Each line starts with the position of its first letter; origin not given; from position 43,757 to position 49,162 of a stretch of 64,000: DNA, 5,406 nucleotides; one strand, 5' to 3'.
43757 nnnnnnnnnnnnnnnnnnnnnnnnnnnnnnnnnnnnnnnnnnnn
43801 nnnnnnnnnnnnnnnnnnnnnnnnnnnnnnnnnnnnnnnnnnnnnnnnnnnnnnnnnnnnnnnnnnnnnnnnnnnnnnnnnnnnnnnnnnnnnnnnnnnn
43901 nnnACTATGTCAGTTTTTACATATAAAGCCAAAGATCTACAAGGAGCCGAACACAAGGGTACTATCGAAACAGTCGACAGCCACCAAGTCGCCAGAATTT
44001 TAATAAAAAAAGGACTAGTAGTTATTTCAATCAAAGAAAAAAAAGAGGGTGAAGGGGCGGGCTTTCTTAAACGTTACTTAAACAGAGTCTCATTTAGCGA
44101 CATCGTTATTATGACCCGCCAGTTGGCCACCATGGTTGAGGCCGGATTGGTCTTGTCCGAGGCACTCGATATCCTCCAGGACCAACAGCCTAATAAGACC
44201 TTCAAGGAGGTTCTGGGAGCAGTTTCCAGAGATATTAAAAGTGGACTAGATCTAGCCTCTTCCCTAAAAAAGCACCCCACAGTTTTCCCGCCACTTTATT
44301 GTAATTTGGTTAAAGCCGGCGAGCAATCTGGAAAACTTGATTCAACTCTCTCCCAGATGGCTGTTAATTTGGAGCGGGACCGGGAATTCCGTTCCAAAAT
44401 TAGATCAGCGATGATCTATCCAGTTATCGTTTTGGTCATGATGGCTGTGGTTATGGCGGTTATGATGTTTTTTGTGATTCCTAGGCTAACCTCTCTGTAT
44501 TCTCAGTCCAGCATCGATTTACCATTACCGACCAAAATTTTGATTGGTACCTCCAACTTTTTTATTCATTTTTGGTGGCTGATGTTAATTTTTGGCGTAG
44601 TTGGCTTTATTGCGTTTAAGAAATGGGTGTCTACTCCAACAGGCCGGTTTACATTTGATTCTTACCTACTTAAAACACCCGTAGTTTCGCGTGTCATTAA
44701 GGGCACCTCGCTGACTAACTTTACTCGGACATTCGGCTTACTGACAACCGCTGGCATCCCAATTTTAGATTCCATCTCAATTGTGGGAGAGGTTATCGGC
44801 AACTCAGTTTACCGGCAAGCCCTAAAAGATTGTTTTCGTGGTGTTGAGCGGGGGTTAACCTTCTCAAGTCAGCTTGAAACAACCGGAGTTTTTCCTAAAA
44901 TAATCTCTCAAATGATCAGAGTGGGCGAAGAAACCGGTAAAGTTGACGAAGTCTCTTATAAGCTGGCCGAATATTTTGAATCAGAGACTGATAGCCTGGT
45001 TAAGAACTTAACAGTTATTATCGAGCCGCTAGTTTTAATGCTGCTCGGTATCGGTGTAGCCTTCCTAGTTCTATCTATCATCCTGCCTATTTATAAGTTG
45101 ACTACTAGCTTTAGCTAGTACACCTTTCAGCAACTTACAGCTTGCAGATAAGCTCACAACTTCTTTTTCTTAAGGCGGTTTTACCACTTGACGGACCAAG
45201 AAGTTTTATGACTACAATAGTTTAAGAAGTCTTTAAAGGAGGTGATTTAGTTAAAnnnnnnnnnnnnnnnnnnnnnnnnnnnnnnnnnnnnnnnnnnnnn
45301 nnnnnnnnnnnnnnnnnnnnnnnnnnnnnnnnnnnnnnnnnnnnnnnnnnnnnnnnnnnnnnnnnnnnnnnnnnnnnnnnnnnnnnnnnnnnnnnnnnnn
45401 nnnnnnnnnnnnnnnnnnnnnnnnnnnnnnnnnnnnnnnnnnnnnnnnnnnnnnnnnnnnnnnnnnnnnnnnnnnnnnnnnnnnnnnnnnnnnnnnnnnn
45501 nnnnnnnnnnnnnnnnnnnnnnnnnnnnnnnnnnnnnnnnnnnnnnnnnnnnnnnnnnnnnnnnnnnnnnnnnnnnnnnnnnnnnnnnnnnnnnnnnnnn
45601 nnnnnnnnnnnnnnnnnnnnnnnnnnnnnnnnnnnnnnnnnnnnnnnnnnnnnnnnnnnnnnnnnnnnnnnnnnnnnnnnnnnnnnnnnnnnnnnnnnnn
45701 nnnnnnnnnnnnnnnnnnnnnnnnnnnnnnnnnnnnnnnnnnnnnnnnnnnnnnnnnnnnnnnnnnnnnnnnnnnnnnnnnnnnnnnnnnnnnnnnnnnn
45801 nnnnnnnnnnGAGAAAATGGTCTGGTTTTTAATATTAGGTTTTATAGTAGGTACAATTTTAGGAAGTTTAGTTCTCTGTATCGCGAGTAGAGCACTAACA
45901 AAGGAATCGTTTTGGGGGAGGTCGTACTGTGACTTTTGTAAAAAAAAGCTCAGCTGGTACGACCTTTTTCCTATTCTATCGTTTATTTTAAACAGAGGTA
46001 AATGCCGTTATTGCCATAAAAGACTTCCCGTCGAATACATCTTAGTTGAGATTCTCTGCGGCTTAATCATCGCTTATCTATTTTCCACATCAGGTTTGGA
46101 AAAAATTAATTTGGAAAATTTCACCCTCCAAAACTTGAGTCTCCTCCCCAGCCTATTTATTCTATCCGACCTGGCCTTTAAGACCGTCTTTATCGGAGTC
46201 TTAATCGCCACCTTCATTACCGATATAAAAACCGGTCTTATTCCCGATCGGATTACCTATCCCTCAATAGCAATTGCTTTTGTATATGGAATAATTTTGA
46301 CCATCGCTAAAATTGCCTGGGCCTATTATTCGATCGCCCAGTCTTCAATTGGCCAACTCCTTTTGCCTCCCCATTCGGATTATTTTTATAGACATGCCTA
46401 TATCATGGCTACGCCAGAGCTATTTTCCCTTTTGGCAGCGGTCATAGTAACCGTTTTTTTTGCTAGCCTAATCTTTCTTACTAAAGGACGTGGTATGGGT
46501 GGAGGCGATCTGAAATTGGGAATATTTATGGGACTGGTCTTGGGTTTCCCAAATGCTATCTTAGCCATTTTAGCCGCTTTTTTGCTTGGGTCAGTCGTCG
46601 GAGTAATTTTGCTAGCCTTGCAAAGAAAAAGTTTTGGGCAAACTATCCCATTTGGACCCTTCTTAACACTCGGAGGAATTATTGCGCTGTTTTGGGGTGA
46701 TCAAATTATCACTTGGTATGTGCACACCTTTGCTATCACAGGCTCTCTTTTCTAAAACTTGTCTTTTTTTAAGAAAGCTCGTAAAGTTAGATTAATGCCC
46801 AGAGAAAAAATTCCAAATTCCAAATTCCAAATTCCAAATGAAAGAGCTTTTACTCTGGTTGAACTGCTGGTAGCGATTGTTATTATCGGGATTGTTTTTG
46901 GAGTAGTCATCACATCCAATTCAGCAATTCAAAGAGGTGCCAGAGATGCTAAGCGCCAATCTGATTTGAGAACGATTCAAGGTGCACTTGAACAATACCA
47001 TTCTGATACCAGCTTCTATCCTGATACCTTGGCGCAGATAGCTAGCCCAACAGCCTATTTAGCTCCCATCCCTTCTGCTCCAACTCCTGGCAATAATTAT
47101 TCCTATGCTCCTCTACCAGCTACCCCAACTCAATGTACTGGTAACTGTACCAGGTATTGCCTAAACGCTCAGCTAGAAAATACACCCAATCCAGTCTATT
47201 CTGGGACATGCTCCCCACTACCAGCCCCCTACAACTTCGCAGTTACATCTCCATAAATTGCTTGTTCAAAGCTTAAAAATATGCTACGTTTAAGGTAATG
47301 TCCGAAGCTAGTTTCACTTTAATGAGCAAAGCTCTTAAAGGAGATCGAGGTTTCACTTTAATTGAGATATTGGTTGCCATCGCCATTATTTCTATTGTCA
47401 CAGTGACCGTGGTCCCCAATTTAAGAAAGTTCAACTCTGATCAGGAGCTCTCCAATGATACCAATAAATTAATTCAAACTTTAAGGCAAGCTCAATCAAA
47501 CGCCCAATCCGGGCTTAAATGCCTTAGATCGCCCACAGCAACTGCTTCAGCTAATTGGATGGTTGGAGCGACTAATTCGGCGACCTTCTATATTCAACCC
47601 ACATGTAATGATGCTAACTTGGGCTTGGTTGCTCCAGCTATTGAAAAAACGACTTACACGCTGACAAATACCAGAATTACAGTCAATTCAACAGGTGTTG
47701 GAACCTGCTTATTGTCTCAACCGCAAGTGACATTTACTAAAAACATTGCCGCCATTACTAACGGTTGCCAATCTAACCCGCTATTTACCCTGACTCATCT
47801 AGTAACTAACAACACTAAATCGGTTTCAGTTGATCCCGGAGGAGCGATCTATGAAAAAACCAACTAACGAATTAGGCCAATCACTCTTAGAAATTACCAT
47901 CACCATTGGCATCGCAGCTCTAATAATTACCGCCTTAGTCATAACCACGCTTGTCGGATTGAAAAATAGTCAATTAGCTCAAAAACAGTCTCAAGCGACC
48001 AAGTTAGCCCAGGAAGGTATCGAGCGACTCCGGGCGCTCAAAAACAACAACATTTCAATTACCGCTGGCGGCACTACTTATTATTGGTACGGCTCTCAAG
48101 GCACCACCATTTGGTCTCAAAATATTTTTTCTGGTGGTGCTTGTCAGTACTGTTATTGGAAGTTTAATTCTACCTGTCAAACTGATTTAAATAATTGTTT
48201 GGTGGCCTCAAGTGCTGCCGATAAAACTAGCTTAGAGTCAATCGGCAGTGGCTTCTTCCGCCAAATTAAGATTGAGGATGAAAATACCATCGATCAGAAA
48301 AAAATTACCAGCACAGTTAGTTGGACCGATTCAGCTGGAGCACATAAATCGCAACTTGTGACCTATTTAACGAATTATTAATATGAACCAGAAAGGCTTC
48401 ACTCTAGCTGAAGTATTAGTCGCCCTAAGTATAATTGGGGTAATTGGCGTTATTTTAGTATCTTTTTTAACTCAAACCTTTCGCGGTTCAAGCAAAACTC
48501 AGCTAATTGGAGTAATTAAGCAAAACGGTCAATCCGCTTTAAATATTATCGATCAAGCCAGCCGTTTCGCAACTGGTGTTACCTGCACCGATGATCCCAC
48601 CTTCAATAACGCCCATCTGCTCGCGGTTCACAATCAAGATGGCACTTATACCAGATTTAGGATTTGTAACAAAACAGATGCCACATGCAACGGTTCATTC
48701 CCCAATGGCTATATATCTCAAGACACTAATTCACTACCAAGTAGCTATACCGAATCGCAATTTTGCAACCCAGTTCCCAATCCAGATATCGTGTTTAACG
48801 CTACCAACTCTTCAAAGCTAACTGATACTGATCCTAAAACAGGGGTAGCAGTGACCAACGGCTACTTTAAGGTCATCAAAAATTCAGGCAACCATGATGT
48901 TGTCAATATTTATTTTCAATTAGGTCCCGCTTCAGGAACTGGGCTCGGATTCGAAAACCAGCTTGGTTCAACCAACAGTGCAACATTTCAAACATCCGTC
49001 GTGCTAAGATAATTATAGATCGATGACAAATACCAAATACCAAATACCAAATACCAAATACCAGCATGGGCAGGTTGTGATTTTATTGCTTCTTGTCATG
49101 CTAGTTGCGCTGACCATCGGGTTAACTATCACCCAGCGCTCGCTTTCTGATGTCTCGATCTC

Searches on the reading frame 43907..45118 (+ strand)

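Call 63: search_protein_families(library=pfam, proteins=[window:43907-45118:+], max_evalue=0.001)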
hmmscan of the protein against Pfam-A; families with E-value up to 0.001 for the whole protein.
window:43907-45118:+ (403 aa): 1 family
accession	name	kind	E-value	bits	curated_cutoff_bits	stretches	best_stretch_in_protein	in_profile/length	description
PF00482.28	T2SSF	-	6.7e-65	217.1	25.2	2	70-192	2-125/125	Type II secretion system (T2SS), protein F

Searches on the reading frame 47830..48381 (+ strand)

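Call 6: search_protein_families(library=pfam, proteins=[window:47830-48381:+], max_evalue=0.1)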
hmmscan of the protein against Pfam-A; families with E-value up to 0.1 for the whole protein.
window:47830-48381:+ (183 aa): 2 families
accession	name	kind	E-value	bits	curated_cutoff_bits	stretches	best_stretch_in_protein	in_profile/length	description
PF14163.11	SieB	-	0.075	13.1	26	0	15-73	24-81/147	Super-infection exclusion protein B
PF14242.11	DUF4342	-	0.098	13.2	25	0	16-42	37-65/81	Domain of unknown function (DUF4342)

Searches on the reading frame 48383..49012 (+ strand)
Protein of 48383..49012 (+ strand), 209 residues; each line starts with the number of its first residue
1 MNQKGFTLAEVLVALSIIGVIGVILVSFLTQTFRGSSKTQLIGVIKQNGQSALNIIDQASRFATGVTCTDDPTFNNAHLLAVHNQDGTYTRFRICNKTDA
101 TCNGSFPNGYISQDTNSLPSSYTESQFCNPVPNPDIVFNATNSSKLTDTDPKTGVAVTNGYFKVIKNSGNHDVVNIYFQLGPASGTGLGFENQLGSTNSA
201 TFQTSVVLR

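Call 6: search_protein_families(library=pfam, proteins=[window:48383-49012:+], max_evalue=0.1)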
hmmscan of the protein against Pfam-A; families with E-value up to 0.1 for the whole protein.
window:48383-49012:+ (209 aa): 1 family
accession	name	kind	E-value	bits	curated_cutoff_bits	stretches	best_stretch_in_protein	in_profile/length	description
PF07963.17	N_methyl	-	1.8e-07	30.9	21.2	1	1-25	2-26/27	Prokaryotic N-terminal methylation motif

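Call 53: find_encoding_contigs(protein=window:48383-49012:+, flank=4000, max_places=10)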
Protein window:48383-49012:+ (209 aa): 1 contig read that carries it; 1 place shown.
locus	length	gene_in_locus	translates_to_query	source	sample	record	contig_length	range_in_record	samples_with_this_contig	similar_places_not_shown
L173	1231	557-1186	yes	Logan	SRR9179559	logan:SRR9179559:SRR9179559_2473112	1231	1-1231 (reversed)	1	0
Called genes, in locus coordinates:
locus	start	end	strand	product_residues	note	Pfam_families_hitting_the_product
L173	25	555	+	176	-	-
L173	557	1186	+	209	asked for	PF07963:N_methyl (weak)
